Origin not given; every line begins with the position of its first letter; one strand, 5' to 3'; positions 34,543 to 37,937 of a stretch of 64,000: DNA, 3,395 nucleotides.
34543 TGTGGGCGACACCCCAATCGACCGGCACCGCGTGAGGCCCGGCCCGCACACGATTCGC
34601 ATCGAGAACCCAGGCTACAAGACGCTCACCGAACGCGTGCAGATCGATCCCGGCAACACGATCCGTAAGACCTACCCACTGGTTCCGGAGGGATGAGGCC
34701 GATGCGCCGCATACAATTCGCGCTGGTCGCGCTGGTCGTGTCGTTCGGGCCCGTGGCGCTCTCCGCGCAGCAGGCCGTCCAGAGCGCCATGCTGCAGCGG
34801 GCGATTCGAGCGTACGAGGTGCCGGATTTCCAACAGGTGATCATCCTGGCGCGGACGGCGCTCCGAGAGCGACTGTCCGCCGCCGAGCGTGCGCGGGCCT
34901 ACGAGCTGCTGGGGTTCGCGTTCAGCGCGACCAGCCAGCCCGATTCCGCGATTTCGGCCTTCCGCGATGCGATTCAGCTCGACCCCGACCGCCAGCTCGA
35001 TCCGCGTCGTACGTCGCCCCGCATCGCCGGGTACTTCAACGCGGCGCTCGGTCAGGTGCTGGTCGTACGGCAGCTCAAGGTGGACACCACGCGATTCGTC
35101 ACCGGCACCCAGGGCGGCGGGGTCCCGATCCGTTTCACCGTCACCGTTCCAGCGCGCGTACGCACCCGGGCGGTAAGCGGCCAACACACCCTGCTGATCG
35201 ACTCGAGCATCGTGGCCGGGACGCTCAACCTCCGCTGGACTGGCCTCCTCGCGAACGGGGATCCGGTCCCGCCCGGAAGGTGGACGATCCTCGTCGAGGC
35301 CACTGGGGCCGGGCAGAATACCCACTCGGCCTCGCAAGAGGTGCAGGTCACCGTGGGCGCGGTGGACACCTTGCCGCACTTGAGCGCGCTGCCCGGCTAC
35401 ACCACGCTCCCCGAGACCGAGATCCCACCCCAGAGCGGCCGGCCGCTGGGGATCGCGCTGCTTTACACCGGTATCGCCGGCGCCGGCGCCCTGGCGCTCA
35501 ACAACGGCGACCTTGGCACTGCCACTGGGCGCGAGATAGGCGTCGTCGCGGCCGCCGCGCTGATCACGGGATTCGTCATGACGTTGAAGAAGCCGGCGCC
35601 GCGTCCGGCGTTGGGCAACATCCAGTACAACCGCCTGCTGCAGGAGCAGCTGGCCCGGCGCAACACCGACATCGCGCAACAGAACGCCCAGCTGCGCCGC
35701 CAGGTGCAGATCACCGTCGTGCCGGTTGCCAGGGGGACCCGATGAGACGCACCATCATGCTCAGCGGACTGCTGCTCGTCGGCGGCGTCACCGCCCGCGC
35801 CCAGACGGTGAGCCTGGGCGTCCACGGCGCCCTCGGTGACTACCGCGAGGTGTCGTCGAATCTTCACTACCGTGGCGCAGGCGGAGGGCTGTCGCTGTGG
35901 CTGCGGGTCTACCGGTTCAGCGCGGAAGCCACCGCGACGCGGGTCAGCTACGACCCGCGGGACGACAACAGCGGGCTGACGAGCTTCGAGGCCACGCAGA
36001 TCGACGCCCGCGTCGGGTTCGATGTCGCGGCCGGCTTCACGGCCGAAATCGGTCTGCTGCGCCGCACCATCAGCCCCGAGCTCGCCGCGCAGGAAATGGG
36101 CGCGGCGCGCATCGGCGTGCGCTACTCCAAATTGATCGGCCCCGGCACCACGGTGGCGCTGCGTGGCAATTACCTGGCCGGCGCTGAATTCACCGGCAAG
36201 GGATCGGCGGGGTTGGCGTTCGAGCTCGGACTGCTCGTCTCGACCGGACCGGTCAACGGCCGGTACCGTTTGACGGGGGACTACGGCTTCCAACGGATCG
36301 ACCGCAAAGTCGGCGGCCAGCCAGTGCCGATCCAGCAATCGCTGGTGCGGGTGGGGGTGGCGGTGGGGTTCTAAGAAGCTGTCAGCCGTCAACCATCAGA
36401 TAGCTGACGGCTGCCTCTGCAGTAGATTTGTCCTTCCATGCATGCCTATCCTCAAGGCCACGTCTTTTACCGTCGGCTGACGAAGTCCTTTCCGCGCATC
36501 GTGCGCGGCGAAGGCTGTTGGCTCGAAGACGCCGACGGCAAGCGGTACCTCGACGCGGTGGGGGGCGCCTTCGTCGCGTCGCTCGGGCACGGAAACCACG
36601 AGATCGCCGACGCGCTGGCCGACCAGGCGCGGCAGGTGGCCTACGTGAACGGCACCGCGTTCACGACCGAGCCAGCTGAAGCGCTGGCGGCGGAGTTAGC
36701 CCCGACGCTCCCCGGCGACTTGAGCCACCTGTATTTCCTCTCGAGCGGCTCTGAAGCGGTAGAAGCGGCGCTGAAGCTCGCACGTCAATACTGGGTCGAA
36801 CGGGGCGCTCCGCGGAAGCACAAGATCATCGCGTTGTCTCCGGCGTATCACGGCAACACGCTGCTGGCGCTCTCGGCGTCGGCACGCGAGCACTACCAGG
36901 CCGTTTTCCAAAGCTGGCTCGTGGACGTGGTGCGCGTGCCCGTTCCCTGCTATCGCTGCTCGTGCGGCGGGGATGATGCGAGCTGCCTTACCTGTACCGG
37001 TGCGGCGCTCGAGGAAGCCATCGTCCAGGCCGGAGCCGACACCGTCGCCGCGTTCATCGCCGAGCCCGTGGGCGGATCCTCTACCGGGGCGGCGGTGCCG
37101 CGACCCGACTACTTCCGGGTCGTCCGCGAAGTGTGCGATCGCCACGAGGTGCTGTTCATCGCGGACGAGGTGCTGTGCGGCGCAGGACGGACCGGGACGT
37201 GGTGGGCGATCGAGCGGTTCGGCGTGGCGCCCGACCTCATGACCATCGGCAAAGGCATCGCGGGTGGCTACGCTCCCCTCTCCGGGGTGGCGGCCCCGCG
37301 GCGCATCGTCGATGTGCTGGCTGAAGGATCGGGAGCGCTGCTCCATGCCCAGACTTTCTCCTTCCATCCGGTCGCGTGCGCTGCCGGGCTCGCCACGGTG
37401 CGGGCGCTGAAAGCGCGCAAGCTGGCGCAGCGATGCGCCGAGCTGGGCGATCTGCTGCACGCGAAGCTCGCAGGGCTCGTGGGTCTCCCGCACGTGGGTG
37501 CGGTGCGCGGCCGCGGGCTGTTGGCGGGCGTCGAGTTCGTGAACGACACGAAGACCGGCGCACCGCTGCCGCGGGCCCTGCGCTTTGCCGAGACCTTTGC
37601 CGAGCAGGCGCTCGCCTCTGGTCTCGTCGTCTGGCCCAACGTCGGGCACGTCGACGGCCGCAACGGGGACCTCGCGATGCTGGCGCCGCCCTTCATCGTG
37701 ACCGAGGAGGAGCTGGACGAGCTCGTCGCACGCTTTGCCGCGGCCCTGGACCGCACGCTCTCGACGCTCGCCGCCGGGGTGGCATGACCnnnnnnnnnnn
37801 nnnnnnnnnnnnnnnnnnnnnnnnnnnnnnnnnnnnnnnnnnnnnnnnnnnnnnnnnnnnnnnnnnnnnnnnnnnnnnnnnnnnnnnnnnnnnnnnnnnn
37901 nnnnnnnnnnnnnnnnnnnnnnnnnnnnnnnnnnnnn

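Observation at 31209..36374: Four translationally coupled envelope genes around a zinc-ribbon/PEGA Ser/Thr kinase, contiguous with the MoxR/DUF58 module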

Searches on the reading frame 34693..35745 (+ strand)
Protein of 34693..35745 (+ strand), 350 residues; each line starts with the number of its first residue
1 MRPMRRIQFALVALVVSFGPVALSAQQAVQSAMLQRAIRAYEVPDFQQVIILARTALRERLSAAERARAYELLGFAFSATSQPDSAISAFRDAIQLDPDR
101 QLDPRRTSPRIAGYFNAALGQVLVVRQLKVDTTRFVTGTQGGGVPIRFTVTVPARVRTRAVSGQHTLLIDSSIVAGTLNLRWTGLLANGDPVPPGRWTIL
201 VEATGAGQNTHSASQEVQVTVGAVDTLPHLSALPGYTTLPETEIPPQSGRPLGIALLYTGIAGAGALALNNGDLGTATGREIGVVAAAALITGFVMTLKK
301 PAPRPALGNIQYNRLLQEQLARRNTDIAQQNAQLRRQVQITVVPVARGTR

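Call 5: search_protein_families(library=pfam, proteins=[window:34693-35745:+], max_evalue=0.01)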
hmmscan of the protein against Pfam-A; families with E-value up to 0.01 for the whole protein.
window:34693-35745:+ (350 aa): 4 families
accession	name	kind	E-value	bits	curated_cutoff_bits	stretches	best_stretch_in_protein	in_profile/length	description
PF00515.34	TPR_1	-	0.00085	19.5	27.8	1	67-99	1-33/34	Tetratricopeptide repeat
PF07719.23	TPR_2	-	0.00093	19.6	27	1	67-99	1-33/34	Tetratricopeptide repeat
PF13181.12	TPR_8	-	0.0016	18.9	25.7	1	67-99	1-33/34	Tetratricopeptide repeat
PF23914.1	TPR_CcmH_CycH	-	0.0057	17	42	0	54-100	36-83/158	Cytochrome c-type biogenesis protein H TPR domain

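Call 31: find_homologous_proteins(query=window:34693-35745:+)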
Query window:34693-35745:+ (350 aa): 850 proteins with E <= 0.001 among 8000 candidates; the best 120 are listed.
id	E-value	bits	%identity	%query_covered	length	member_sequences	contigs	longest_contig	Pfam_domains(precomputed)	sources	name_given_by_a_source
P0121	2.4e-209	712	97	99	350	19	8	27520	-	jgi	jgi:hypothetical protein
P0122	9.5e-196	667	90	99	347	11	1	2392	-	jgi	jgi:hypothetical protein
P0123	5.7e-194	662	90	99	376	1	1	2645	-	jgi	jgi:hypothetical protein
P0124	2.6e-191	653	88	99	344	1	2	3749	-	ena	-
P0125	5.2e-190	649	87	100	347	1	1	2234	-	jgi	-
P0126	3.4e-179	613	81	100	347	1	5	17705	-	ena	-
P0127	6.3e-178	609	81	100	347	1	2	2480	-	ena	-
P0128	1.4e-176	604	82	99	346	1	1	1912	PF00515.35,PF07719.24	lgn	-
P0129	5.1e-175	599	80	100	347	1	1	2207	PF13860.13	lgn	-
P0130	8.1e-173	592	80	99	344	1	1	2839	PF13860.13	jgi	jgi:hypothetical protein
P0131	2.2e-172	591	83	93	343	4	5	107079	-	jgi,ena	-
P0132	8.9e-172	589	79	100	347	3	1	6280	-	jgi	-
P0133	6.0e-171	586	82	93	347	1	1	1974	-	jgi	jgi:hypothetical protein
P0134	2.4e-170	584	82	93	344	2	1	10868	-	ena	-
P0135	1.8e-169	581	81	93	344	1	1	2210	-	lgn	-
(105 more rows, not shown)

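Call 39: search_protein_families(library=ncbifam, proteins=[window:34693-35745:+], max_evalue=0.01)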
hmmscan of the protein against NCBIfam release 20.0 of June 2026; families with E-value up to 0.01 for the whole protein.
window:34693-35745:+ (350 aa): 4 families
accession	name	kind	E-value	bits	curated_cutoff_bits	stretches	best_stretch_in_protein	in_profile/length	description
NF038027.1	TssQ_fam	subfamily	0.00021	21.7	65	1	27-104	3-81/100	TssQ family T6SS-associated lipoprotein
NF005176.1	PRK06655.1-1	equivalog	0.00059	19.8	230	1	174-222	120-167/197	flagellar hook assembly protein FlgD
NF053520.1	HK_Porph_FimS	equivalog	0.0022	16.4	600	1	51-99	28-76/618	sensor histidine kinase FimS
NF040959.1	MamA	equivalog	0.0035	16.8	200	1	44-99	119-171/204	magnetosome protein MamA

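Call 48: predict_structure(alignment_id=A3)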
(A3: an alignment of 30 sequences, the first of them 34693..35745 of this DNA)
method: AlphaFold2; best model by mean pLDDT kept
length: 350 residues; sequences in the alignment: 30
mean_pLDDT: 74.6   pTM: 0.49
mean pLDDT of the five models: 74.6, 73.1, 68.4, 66.8, 59.7
residues with pLDDT >= 90: 86; 70-90: 140; 50-70: 63; < 50: 61
segments of 3 or more residues with pLDDT < 50: 18-26, 248-255, 257-279, 338-350
pLDDT, mean of each block of 10 residues (from residue 1): 55 52 49 92 92 94 92 95 95 88 84 92 84 70 82 90 88 88 83 87 80 85 62 80 56 48 45 45 54 51 71 88 84 61 44
secondary structure, 60 per line:
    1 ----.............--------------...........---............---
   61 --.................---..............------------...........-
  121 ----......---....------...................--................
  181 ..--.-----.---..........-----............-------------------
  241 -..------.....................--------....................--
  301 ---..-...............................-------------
elements in order: H5-17 H32-42 H46-57 H63-79 H83-96 H109-119 E125-130 E134-137 E144-162 E165-182 E195-204 E210-221 H250-270 H279-298 H307-337

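Call 51: fold_search(model_id=the predicted structure, library=pdb)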
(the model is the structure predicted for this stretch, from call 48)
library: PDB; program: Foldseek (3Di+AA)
matches with E <= 10: 1636; with E <= 0.001: 14
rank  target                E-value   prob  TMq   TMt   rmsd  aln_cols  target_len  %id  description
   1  9p2f_A                3.5e-04  0.99  0.16  0.14  13.6       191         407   17  Crystal structure of GH158(Pro) soaked with mixed linkage (G4G3G) oligosaccharide at 1.15 angstrom resolution (released 2026-03-11)
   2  2ox5_D                3.7e-04  1.00  0.22  0.61   8.6       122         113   13  The SoxYZ complex of Paracoccus pantotrophus (released 2007-05-22)
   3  5m52_A                5.2e-04  0.99  0.22  0.05  14.4       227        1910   11  Crystal structure of yeast Brr2 full-lenght in complex with Prp8 Jab1 domain (released 2016-12-07)
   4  5m5p_A                5.5e-04  0.99  0.22  0.05  15.3       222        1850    9  S. cerevisiae spliceosomal helicase Brr2 (271-end) in complex with the Jab/MPN domain of S. cerevisiae Prp8 (released 2016-12-07)
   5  9oro_A                5.8e-04  0.99  0.16  0.14  13.4       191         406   17  Crystal structure of GH158(Pro) soaked with laminaritetraose at 1.31 angstrom resolution (released 2026-03-11)
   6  9p25                  5.8e-04  0.98  0.16  0.14  13.3       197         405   17  Crystal structure of GH158(Pro) at 0.89 angstrom resolution (released 2026-03-11)
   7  2ox5_Y                6.2e-04  1.00  0.19  0.54  11.2       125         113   14  The SoxYZ complex of Paracoccus pantotrophus (released 2007-05-22)
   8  9p26                  6.9e-04  0.98  0.16  0.14  13.6       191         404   17  Crystal structure of GH158(Pro) at 1.40 angstrom resolution (released 2026-03-11)
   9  2oxg_D                7.3e-04  1.00  0.22  0.61   8.5       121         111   13  The SoxYZ Complex of Paracoccus pantotrophus (released 2007-05-22)
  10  2oxg_Y                7.3e-04  1.00  0.20  0.54  11.6       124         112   14  The SoxYZ Complex of Paracoccus pantotrophus (released 2007-05-22)
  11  5gm6_B                7.3e-04  0.99  0.22  0.05  16.1       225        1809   11  Cryo-EM structure of the activated spliceosome (Bact complex) at 3.5 angstrom resolution (released 2016-09-21)
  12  7e1y_A                8.2e-04  0.97  0.19  0.13  13.4       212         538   11  Staphylothermus marinus amylopullulanase -SmApu (released 2022-02-09)
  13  2ox5_B                9.2e-04  1.00  0.21  0.58  11.1       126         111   14  The SoxYZ complex of Paracoccus pantotrophus (released 2007-05-22)
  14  4brj                  9.7e-04  1.00  0.21  0.53   3.2       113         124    7  Superoxide reductase (Neelaredoxin) from Ignicoccus hospitalis T24K (released 2014-06-11)
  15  2oxh_Y                1.1e-03  1.00  0.19  0.54  11.2       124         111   14  The SOXYZ Complex of Paracoccus Pantotrophus (released 2007-05-22)
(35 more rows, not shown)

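Call 63: search_protein_families(library=padloc, proteins=[window:34693-35745:+], max_evalue=0.001)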
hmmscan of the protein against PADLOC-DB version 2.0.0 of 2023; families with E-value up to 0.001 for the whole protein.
window:34693-35745:+ (350 aa): 0 families

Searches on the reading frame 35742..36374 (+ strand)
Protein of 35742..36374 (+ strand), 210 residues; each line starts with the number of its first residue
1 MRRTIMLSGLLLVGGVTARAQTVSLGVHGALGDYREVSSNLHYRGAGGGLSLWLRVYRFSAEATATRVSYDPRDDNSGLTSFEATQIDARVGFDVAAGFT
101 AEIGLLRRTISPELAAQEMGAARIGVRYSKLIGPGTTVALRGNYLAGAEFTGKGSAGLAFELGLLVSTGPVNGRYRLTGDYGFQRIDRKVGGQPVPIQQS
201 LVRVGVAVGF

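Call 5: search_protein_families(library=pfam, proteins=[window:35742-36374:+], max_evalue=0.01)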
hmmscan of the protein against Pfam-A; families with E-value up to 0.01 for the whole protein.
window:35742-36374:+ (210 aa): 0 families

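Call 34: find_homologous_proteins(query=window:35742-36374:+)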
Query window:35742-36374:+ (210 aa): 322 proteins with E <= 0.001 among 2331 candidates; the best 120 are listed.
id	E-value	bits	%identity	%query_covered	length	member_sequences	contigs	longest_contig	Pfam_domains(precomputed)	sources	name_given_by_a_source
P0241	1.6e-124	431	97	100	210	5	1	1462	-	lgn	-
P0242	1.2e-121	422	94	100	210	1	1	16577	-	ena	-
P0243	2.5e-121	421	94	100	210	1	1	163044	-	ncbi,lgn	-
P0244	6.2e-121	419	94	100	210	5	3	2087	-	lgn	-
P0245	2.3e-119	414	92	100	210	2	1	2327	-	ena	-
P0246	3.1e-119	414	93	100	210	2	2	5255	-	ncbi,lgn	-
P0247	2.9e-116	404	91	100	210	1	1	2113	-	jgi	-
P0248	2.3e-115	401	90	100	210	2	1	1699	-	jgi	jgi:hypothetical protein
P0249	2.4e-115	401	91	100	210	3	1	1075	-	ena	-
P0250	3.3e-115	401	91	100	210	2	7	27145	-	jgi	jgi:hypothetical protein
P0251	6.3e-115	400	90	100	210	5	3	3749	-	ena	-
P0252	1.5e-114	399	90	100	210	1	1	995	-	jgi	jgi:hypothetical protein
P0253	3.2e-114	398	90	100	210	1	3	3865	-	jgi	jgi:hypothetical protein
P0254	6.9e-114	396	90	100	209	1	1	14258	-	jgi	jgi:hypothetical protein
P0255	9.4e-113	393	88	100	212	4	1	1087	-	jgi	-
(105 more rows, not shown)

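Call 39: search_protein_families(library=ncbifam, proteins=[window:35742-36374:+], max_evalue=0.01)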
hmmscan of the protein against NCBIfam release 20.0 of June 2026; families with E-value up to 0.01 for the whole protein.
window:35742-36374:+ (210 aa): 0 families

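Call 46: predict_structure(alignment_id=A2)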
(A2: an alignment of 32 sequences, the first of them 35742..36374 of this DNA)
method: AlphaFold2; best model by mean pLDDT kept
length: 210 residues; sequences in the alignment: 32
mean_pLDDT: 87.9   pTM: 0.80
mean pLDDT of the five models: 87.9, 87.5, 86.7, 86.7, 85.8
residues with pLDDT >= 90: 139; 70-90: 45; 50-70: 18; < 50: 8
segments of 3 or more residues with pLDDT < 50: 14-19
pLDDT, mean of each block of 10 residues (from residue 1): 55 46 91 82 95 93 98 82 97 96 97 85 97 93 95 86 95 88 94 90 94
secondary structure, 60 per line:
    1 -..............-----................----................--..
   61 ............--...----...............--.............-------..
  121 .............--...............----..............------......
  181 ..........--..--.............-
elements in order: H2-15 E21-36 E41-56 E59-72 E82-96 E99-111 E119-133 E136-150 E155-168 E175-190 E197-209

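Call 50: fold_search(model_id=the predicted structure, library=pdb)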
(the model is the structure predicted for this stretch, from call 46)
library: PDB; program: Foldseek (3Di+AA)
matches with E <= 10: 998; with E <= 0.001: 98
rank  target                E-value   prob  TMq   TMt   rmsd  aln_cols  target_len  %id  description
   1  1p4t                  1.1e-06  1.00  0.44  0.57  11.7       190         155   15  Crystal structure of Neisserial surface protein A (NspA) (released 2003-07-22)
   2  1k24                  2.1e-06  1.00  0.53  0.47   7.6       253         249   10  Crystal Structure of the OpcA Outer Membrane Adhesin/Invasin from Neisseria meningitidis (released 2002-03-27)
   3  2vdf                  2.3e-06  1.00  0.55  0.52   6.3       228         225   11  Structure of the OpcA adhesion from Neisseria meningitidis determined by crystallization from the cubic mesophase (released 2007-10-23)
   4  2x4m_C                5.8e-06  1.00  0.56  0.43   9.0       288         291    9  Yersinia Pestis Plasminogen Activator Pla (released 2010-07-28)
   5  2x55                  5.8e-06  1.00  0.55  0.44   9.1       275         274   11  Yersinia Pestis Plasminogen Activator Pla (Native) (released 2010-07-28)
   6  4dcb_A                7.3e-06  1.00  0.50  0.40  11.1       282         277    8  Y. pestis Plasminogen Activator Pla in Complex with Human Plasminogen Activation Loop Peptide ALP11 (released 2012-06-06)
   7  3kvn_X                7.7e-06  1.00  0.46  0.20  11.2       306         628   12  Crystal structure of the full-length autotransporter EstA from Pseudomonas aeruginosa (released 2010-01-26)
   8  1uyo                  7.7e-06  0.98  0.19  0.17  23.0       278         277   12  Translocator domain of autotransporter NalP from Neisseria meningitidis (released 2004-03-19)
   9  7q5c                  8.6e-06  1.00  0.40  0.34  11.1       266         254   10  Crystal structure of OmpG in space group 96 (released 2022-11-16)
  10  2iwv_A                9.1e-06  1.00  0.45  0.35   8.3       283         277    8  Structure of the monomeric outer membrane porin OmpG in the open and closed conformation (released 2006-08-14)
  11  3kvn_A                1.6e-05  1.00  0.46  0.20  11.2       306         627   12  Crystal structure of the full-length autotransporter EstA from Pseudomonas aeruginosa (released 2010-01-26)
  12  1uyn                  1.6e-05  1.00  0.44  0.37  12.4       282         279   14  Translocator domain of autotransporter NalP from Neisseria meningitidis (released 2004-03-18)
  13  4rl8_A                2.1e-05  1.00  0.50  0.42   7.9       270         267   11  Crystal structure of the COG4313 outer membrane channel from Pseudomonas putida F1 (released 2015-07-29)
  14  2x9k                  2.1e-05  1.00  0.36  0.30  14.3       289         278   13  Structure of a E.coli porin (released 2011-01-26)
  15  7xw0_A                2.3e-05  1.00  0.56  0.46   8.8       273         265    9  Crystal structure of pOmpT (released 2023-05-31)
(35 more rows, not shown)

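Call 63: search_protein_families(library=padloc, proteins=[window:35742-36374:+], max_evalue=0.001)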
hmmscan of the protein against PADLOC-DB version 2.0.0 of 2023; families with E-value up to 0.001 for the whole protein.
window:35742-36374:+ (210 aa): 0 families

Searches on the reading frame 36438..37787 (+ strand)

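Call 80: search_protein_families(library=pfam, proteins=[window:36438-37787:+], max_evalue=0.00001)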
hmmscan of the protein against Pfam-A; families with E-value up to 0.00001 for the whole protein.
window:36438-37787:+ (449 aa): 1 family
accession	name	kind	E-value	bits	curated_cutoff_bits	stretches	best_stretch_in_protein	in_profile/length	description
PF00202.27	Aminotran_3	-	1.6e-99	333.8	30.5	1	20-437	12-403/403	Aminotransferase class-III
